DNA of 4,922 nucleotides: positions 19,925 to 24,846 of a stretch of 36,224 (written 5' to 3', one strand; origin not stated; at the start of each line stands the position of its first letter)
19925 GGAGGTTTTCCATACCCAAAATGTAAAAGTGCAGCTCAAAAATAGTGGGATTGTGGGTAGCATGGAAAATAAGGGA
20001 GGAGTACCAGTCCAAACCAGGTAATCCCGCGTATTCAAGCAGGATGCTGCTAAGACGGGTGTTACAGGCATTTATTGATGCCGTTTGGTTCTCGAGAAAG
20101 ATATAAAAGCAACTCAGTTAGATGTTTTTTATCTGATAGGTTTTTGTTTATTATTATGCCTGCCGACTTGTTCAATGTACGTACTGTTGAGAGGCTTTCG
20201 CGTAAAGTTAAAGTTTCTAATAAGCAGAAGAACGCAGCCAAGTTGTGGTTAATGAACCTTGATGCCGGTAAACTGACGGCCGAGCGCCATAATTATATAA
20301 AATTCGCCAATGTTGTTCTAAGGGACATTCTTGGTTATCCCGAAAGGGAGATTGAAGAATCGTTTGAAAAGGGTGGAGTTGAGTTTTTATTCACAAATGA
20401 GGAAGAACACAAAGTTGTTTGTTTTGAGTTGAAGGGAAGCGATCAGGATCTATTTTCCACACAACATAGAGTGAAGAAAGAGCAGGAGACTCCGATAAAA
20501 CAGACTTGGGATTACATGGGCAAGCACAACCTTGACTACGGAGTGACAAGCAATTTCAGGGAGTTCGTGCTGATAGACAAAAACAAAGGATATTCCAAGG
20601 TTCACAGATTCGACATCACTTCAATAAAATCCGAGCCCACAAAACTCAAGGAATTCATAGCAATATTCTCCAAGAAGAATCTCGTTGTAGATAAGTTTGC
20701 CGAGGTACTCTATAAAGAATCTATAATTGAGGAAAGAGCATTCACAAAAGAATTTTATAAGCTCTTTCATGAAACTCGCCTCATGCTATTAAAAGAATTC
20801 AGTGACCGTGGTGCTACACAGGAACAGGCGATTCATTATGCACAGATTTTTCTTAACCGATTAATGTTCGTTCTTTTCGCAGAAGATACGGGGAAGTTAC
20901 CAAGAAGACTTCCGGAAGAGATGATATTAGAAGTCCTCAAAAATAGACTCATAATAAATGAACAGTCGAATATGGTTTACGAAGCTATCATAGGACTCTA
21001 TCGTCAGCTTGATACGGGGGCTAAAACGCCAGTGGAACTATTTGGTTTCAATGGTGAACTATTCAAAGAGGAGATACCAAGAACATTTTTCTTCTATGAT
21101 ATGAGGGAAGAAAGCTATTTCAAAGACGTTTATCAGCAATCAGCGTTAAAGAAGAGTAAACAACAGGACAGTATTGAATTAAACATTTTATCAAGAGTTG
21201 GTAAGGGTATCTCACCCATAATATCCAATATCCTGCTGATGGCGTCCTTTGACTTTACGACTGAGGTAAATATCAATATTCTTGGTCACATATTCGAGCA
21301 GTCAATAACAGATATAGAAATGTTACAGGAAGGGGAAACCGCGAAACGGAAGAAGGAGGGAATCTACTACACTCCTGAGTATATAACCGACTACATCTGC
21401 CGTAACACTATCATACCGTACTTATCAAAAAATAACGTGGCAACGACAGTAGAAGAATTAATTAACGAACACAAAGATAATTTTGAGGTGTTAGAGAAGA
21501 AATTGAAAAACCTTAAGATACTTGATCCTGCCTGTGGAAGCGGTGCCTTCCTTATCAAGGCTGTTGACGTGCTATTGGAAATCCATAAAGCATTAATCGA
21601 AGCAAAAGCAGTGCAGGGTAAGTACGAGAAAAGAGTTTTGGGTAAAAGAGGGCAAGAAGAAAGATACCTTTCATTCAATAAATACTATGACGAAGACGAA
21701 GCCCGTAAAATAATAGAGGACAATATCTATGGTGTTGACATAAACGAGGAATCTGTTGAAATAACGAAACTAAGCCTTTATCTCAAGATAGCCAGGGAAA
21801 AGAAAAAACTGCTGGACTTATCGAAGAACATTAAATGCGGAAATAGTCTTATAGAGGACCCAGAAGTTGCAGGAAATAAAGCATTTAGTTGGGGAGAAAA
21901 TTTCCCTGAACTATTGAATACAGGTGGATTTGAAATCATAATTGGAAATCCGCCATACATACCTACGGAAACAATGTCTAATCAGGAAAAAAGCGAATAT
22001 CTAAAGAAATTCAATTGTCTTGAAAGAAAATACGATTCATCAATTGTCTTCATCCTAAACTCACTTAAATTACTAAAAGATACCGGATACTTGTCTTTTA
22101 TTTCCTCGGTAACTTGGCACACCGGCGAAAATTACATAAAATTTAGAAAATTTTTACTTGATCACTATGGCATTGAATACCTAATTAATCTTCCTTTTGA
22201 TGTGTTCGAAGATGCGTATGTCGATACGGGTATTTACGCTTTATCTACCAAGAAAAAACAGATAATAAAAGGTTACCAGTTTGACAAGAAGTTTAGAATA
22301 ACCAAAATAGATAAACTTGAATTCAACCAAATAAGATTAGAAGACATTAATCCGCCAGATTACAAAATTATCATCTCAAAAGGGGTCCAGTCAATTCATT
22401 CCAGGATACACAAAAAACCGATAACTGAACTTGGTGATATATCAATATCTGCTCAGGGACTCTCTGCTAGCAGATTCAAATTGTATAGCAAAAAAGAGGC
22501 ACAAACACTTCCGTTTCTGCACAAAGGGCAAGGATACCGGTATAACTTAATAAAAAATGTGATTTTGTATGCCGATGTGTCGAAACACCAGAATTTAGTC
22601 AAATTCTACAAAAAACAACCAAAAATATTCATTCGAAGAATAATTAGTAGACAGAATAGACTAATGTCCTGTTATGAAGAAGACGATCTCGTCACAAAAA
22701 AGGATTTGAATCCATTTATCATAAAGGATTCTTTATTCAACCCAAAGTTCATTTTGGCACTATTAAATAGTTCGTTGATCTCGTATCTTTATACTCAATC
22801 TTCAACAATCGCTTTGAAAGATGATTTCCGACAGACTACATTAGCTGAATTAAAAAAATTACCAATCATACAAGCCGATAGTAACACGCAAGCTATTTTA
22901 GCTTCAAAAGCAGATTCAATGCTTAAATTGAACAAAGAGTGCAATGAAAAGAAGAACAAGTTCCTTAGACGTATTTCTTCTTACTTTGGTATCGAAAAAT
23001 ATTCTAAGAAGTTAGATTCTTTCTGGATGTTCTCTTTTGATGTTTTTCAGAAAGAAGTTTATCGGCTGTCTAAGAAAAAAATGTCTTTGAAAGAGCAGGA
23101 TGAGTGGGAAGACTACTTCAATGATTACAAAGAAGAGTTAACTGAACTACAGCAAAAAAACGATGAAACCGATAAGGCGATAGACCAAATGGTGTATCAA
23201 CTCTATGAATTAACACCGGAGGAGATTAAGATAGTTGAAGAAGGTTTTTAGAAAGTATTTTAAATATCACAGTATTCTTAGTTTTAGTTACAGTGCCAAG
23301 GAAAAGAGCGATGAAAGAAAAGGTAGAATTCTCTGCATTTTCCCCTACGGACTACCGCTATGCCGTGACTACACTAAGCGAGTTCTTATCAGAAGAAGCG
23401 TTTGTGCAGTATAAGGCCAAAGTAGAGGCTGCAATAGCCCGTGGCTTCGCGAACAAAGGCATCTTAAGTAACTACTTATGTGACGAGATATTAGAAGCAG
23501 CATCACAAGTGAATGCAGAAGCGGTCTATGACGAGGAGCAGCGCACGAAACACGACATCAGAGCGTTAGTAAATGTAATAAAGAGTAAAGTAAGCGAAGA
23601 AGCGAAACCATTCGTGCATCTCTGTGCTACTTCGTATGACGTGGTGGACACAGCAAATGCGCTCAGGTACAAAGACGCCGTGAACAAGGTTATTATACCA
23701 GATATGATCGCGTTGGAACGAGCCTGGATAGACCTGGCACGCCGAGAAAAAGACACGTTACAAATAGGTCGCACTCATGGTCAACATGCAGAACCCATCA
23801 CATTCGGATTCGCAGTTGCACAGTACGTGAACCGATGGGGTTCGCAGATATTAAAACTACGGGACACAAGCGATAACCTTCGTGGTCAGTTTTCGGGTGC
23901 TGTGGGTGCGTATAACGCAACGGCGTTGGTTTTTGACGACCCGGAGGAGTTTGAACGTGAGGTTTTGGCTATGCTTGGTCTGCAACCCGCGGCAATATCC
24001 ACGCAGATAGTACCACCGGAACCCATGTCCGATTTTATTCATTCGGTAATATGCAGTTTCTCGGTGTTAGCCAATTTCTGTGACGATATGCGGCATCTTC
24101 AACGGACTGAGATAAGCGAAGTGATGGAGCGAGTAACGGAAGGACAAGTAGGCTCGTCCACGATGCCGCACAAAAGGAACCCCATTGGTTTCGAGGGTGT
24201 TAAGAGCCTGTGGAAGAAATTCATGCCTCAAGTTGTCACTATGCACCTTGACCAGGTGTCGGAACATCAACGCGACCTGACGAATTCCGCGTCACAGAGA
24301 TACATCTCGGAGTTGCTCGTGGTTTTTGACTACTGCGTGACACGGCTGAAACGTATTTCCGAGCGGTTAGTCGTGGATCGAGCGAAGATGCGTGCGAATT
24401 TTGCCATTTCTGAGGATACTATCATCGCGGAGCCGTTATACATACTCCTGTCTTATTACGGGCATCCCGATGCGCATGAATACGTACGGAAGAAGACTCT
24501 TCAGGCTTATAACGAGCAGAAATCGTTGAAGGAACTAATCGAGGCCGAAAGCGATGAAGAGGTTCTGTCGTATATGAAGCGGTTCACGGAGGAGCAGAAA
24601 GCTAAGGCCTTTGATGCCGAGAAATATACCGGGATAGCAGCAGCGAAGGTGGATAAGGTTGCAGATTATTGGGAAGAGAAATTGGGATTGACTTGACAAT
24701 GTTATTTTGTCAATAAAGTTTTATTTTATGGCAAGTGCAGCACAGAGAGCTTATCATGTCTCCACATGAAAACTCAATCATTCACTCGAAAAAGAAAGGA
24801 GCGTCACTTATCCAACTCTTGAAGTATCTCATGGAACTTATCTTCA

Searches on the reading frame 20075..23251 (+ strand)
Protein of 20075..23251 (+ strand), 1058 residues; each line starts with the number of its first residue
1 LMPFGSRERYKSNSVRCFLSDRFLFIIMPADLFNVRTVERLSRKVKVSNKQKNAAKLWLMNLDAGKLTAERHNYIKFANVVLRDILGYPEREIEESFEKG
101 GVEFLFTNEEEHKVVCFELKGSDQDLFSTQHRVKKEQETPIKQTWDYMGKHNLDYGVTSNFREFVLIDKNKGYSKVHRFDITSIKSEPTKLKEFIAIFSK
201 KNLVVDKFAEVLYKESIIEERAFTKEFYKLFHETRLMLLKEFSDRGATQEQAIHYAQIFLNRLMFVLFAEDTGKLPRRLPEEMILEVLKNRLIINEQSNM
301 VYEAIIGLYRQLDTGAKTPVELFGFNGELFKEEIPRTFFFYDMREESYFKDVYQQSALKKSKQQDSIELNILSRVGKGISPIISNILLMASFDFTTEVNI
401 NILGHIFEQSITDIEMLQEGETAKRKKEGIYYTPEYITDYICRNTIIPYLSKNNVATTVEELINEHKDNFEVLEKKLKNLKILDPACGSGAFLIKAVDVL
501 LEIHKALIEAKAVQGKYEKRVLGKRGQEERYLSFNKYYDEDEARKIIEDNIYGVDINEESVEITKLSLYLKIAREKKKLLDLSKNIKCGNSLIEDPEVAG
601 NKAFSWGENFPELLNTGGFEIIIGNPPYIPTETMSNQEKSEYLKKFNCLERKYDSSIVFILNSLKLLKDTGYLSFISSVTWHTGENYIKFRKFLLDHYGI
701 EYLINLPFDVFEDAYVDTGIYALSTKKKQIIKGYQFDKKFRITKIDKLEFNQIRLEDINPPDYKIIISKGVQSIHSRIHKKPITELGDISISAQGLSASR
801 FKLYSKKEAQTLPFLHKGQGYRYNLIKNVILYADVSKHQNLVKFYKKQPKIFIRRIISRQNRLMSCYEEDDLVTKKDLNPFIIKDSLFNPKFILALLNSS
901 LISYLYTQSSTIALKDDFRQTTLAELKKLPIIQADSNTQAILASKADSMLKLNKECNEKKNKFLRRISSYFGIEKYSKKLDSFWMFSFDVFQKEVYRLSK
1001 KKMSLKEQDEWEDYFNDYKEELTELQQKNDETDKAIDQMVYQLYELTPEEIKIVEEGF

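Call 51: search_protein_families(library=pfam, proteins=[window:20075-23251:+], max_evalue=0.001)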
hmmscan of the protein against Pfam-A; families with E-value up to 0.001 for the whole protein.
window:20075-23251:+ (1058 aa): 7 families
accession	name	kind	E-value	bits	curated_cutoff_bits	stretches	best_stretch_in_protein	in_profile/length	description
PF07669.17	Eco57I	-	2.4e-38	132.4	25.3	1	550-711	2-171/171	Eco57I restriction-modification methylase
PF02384.22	N6_Mtase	-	1.8e-17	64.1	20.4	1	401-730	4-237/311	N-6 DNA Methylase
PF20473.4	MmeI_Mtase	-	2.1e-17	63.6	27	1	464-685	5-206/259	MmeI, DNA-methyltransferase domain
PF12950.13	TaqI_C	-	1.6e-15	57.8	26.5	1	836-931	28-118/118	TaqI-like C-terminal specificity domain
PF20465.4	MmeI_hel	-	3.4e-08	34.6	27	1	255-330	2-75/75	MmeI, helicase spacer domain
PF01170.24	UPF0020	-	2.6e-06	27.7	22.3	1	480-566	30-94/197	RMKL-like, methyltransferase domain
PF20464.3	MmeI_N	-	0.00035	21.4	27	1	64-189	13-142/181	MmeI, N-terminal domain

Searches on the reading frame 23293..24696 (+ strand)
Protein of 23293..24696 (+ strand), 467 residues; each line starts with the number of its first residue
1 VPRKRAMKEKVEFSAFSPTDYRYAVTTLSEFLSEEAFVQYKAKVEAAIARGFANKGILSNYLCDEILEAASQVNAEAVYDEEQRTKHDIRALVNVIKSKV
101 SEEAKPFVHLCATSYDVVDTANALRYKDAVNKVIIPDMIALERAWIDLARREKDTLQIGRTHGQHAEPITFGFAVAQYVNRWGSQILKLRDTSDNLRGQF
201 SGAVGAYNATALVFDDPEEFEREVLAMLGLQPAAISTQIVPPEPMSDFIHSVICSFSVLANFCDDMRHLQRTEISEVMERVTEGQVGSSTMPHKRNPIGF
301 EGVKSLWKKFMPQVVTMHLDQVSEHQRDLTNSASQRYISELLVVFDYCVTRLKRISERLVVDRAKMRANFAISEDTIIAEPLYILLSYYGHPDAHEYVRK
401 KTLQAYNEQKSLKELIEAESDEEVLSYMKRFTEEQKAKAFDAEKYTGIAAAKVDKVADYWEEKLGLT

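Call 51: search_protein_families(library=pfam, proteins=[window:23293-24696:+], max_evalue=0.001)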
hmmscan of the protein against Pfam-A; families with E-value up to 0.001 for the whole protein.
window:23293-24696:+ (467 aa): 3 families
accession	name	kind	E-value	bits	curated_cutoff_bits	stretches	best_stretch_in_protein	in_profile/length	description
PF00206.25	Lyase_1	-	1.6e-40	139.9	27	1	35-304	21-304/312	Lyase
PF08328.16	ASL_C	-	8.4e-13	48.8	35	1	323-424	1-102/115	Adenylosuccinate lyase C-terminal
PF10397.14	ADSL_C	-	2.5e-06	28.1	32.7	1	391-456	19-79/79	Adenylosuccinate lyase C-terminus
